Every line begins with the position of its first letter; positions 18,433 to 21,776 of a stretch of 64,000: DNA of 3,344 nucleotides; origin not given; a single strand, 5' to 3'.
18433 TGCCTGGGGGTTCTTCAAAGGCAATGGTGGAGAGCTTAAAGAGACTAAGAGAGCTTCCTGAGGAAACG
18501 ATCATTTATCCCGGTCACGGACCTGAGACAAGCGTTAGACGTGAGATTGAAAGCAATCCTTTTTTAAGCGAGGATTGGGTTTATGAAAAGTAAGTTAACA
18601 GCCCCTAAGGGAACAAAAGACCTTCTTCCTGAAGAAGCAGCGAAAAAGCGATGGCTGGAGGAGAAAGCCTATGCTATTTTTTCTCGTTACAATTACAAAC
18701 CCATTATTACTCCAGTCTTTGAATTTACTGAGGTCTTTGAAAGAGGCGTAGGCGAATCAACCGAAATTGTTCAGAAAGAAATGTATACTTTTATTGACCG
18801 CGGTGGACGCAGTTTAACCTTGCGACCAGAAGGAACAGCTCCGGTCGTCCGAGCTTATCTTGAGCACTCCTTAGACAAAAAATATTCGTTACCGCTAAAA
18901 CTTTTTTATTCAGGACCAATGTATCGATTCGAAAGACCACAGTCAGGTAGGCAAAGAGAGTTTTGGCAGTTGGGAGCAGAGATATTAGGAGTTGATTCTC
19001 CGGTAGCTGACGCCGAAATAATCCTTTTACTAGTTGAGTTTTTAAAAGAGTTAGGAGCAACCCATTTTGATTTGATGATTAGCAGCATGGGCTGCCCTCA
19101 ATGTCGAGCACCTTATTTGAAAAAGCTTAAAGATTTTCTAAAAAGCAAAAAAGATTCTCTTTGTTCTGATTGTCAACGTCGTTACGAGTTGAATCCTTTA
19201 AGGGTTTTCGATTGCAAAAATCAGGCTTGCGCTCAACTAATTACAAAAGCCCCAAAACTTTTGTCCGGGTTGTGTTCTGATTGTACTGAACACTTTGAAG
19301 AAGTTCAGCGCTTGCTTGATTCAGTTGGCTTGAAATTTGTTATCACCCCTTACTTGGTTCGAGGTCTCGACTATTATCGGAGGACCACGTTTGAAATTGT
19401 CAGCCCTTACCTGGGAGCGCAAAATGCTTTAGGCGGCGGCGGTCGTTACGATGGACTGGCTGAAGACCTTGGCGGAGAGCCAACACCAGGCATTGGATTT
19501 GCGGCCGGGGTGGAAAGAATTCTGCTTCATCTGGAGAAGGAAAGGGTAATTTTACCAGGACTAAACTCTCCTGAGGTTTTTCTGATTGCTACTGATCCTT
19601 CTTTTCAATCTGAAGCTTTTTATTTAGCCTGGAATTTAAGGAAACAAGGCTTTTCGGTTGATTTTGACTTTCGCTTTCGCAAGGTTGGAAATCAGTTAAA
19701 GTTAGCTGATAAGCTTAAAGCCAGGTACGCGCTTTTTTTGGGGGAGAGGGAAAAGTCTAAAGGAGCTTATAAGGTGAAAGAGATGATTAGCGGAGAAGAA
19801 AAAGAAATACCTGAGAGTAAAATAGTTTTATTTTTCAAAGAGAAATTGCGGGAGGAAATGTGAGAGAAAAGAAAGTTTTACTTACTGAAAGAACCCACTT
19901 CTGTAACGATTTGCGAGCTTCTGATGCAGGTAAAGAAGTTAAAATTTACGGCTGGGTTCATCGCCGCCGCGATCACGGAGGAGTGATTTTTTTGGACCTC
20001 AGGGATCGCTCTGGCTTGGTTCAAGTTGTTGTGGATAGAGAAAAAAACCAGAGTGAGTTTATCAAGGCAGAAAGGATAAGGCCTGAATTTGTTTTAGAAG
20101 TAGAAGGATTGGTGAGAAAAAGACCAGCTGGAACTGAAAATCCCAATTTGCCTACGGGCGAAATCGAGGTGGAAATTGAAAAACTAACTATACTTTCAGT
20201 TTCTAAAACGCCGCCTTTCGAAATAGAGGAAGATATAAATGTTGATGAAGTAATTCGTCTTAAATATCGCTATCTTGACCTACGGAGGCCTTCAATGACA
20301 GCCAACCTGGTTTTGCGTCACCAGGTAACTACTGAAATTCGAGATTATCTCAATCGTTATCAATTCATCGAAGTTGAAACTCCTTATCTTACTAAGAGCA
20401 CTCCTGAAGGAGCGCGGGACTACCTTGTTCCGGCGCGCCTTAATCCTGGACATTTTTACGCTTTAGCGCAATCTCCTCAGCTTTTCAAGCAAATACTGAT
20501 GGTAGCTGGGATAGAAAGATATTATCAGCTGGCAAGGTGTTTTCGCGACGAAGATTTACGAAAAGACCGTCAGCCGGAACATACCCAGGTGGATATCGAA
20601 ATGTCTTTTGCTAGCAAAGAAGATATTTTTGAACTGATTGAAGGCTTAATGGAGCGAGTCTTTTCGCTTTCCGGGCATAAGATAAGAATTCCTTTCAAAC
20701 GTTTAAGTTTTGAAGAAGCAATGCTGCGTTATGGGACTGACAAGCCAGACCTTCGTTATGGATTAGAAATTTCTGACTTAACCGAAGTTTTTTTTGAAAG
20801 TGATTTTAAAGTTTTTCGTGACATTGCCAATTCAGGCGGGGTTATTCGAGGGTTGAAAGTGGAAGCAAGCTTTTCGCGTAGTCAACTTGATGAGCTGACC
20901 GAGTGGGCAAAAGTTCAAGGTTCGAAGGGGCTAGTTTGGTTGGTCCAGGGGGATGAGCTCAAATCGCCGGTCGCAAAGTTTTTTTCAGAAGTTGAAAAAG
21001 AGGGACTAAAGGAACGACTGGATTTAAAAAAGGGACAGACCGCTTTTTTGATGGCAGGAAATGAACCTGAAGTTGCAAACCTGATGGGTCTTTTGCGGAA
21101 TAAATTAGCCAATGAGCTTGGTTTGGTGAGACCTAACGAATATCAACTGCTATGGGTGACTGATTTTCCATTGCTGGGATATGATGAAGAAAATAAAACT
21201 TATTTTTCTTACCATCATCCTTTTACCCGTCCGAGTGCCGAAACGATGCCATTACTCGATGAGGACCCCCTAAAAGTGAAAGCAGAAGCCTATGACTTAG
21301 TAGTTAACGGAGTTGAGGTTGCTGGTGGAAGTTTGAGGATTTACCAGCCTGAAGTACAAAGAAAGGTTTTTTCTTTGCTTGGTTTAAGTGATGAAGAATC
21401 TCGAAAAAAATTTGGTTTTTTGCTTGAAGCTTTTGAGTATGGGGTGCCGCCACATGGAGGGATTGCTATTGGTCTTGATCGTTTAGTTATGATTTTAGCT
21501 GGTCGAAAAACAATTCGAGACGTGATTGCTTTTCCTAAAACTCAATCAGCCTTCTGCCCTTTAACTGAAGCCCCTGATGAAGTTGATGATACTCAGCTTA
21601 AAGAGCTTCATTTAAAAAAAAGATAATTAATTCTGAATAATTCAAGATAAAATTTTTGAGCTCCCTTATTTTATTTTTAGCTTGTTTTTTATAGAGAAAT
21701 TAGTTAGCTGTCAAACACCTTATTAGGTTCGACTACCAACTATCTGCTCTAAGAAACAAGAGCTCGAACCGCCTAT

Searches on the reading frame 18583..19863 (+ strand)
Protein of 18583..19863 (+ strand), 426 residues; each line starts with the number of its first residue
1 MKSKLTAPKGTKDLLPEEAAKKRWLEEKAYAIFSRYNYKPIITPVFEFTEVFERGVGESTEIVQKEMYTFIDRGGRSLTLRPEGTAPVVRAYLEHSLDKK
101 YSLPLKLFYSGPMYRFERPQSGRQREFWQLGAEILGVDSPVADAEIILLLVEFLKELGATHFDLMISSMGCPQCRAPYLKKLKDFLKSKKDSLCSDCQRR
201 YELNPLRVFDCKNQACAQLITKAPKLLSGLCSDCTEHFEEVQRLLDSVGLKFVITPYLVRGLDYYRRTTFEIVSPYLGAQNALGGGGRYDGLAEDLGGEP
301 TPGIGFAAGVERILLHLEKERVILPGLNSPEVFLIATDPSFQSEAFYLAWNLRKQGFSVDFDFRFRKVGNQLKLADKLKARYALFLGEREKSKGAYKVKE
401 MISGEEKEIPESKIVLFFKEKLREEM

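Call 26: search_protein_families(library=pfam, proteins=[window:18583-19863:+], max_evalue=0.01)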
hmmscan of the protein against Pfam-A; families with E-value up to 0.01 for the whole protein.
window:18583-19863:+ (426 aa): 6 families
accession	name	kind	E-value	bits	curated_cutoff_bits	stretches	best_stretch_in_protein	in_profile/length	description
PF13393.11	tRNA-synt_His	-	2e-52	178.8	25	1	10-313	1-308/308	Histidyl-tRNA synthetase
PF00587.30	tRNA-synt_2b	-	1.2e-17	65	29.3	1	68-300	1-149/179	tRNA synthetase class II core domain (G, H, P, S and T)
PF03129.25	HGTP_anticodon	-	5.2e-12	46.2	21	1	332-420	2-93/94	Anticodon binding domain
PF01409.25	tRNA-synt_2d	-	0.0011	19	19.8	1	75-160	78-157/246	tRNA synthetases class II core domain (F)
PF25206.1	DUF7836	-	0.0014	18.9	26.7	0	169-203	8-42/59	Domain of unknown function (DUF7836)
PF00408.26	PGM_PMM_IV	-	0.0062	17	23.1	0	64-96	22-53/68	Phosphoglucomutase/phosphomannomutase, C-terminal domain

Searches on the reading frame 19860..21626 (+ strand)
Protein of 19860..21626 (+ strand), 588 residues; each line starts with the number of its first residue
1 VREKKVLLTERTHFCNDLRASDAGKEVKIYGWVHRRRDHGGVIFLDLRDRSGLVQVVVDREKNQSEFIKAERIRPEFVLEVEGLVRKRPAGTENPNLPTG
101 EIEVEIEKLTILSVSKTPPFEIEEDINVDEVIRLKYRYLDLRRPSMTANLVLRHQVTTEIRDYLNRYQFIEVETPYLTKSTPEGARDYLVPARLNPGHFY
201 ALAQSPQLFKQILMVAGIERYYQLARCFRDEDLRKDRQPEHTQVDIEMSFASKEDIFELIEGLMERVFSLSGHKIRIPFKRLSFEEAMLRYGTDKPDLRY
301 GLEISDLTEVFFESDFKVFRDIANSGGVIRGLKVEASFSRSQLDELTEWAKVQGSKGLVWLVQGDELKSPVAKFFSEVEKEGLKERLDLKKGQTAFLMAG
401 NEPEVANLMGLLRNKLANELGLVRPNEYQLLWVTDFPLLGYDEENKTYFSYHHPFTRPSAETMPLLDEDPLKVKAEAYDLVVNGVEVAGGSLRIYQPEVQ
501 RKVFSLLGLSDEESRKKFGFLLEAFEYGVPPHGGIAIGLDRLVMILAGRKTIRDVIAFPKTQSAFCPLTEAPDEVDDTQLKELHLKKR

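Call 9: find_related_loci(query=window:19860-21626:+, collection=genome_contigs, flank=3000)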
Query window:19860-21626:+ (588 aa) in genome_contigs; peptide patterns used: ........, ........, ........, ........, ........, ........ (x = any residue, [..] = any of these).
369 stretches matched a pattern; 165 encode a relative of the query (tblastn E <= 1e-3); the best 80 are kept; 80 distinct loci.
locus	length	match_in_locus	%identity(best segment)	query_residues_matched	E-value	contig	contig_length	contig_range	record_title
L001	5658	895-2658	84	1-588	0e+0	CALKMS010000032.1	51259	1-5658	MAG: uncultured bacterium isolate S1_Bin_METABAT__391_1 genome assembly, contig: c_000000079963, whole genome shotgun se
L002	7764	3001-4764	85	1-588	0e+0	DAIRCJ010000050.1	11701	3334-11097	MAG TPA_asm: Candidatus Geothermocultoraceae bacterium isolate CTOTU1355 NODE_444_length_11701_cov_4.861068, whole genom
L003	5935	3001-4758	58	4-586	0e+0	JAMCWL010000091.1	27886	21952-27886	MAG: Actinomycetota bacterium isolate FK_Sedi_B_Bin.58 NODE_5332_length_27886_cov_3.57138, whole genome shotgun sequence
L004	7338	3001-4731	52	8-586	0e+0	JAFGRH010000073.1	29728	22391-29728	MAG: Candidatus Woesearchaeota archaeon isolate Zod_Metabat.822 k87_11807826, whole genome shotgun sequence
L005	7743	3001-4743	52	11-587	0e+0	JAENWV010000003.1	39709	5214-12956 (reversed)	MAG: Thermoleophilia bacterium isolate 5_8_m_bin1 k141_493172_length_39709_cov_90.5038, whole genome shotgun sequence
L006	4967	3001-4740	50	10-586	0e+0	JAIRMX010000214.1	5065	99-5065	MAG: Elusimicrobiota bacterium isolate Cd354_bin122 k119_1802149, whole genome shotgun sequence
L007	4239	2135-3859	52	10-585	0e+0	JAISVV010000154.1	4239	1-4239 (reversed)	MAG: Elusimicrobiota bacterium isolate Mx356_bin5 k119_319473, whole genome shotgun sequence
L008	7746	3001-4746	49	8-585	0e+0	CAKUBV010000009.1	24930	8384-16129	MAG: uncultured Elusimicrobiales bacterium isolate REFINED_METABAT215_TOP10_CONTIGS_1500_ASSEMBLY_K77_MERGED__Hadza_MoBi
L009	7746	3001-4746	50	8-585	0e+0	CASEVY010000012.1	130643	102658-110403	uncultured bacterium isolate SI.A83.metabat-bins.18 genome assembly, contig: SI.A83.metabat-bins.18.fa_k141_343819, whol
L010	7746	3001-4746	50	8-585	0e+0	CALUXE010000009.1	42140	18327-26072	MAG: uncultured Elusimicrobiales bacterium isolate BRZ_KS__bin100 genome assembly, contig: BRZ_KS__NODE_1361_length_4214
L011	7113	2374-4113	49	10-585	0e+0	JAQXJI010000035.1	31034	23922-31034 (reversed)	MAG: Elusimicrobia bacterium isolate SUG1247 k141_6118156, whole genome shotgun sequence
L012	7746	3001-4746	50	8-585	0e+0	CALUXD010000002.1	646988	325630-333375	MAG: uncultured Elusimicrobiales bacterium isolate BRZ_GG__bin76 genome assembly, contig: BRZ_GG__NODE_3_length_646988_c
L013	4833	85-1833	50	11-586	0e+0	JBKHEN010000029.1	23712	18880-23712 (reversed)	MAG: Spirochaetaceae bacterium isolate D1M05_16 NODE_1290_length_23712_cov_51.953925, whole genome shotgun sequence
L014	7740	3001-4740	49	11-586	0e+0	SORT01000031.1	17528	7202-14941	Candidatus Marinimicrobia bacterium MT.SAG.3 2547281349_31_len_17528_cov_16_3337_ID_2817908_31, whole genome shotgun seq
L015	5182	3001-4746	49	8-586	0e+0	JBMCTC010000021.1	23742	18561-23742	MAG: Spirochaetota bacterium isolate D1M13_6 NODE_511_length_23742_cov_4.793727, whole genome shotgun sequence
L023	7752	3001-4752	58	9-588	0e+0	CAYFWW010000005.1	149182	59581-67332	MAG TPA_asm: uncultured Actinomycetota bacterium isolate ERP108616_co1_424 genome assembly, contig: k119_1928749, whole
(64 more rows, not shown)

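Call 13: find_related_loci(query=window:19860-21626:+, collection=metagenome_contigs, flank=2500)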
Query window:19860-21626:+ (588 aa) in metagenome_contigs; peptide patterns used: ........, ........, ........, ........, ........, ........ (x = any residue, [..] = any of these).
409 stretches matched a pattern; 174 encode a relative of the query (tblastn E <= 1e-3); the best 80 are kept; 80 distinct loci.
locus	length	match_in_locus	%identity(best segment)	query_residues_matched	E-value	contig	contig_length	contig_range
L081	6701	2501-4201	58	9-571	0e+0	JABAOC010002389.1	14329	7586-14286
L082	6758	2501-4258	57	4-586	0e+0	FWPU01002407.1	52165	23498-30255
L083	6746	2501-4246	54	10-586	0e+0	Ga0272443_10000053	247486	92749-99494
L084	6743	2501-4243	52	11-587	0e+0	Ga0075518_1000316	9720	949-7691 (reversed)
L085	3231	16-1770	51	8-586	0e+0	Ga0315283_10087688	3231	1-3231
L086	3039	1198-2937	49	10-585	0e+0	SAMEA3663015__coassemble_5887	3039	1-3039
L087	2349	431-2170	49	11-586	0e+0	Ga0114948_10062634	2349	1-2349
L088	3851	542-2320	49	10-586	0e+0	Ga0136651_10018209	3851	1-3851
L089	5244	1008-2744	49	11-586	3e-177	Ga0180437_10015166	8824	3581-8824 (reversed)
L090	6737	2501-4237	49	11-586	1e-176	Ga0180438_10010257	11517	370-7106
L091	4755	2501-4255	48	11-586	6e-177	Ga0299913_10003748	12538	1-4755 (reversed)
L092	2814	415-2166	48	11-586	0e+0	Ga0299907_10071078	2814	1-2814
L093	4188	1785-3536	49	11-586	0e+0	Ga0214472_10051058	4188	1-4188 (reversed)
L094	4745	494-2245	49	11-586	2e-178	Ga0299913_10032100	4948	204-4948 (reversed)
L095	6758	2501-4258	49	11-588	1e-173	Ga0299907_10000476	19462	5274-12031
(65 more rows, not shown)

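Call 26: search_protein_families(library=pfam, proteins=[L023:4992-5534:+, L005:5004-5678:+], max_evalue=0.01)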
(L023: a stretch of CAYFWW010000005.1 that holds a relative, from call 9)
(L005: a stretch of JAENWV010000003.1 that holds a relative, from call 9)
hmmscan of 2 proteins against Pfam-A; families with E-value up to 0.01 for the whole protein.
L023:4992-5534:+ (180 aa): 2 families
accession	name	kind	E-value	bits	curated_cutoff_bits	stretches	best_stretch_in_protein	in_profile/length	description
PF13098.12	Thioredoxin_2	-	4.7e-06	27.3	27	1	85-171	6-102/104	Thioredoxin-like domain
PF00085.26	Thioredoxin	-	0.00024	21.5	23.5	1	99-174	33-102/103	Thioredoxin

L005:5004-5678:+ (224 aa): 1 family
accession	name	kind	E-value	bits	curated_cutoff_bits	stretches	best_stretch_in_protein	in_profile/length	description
PF13848.12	Thioredoxin_6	-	0.00059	20.2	27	1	75-173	80-179/184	Thioredoxin-like domain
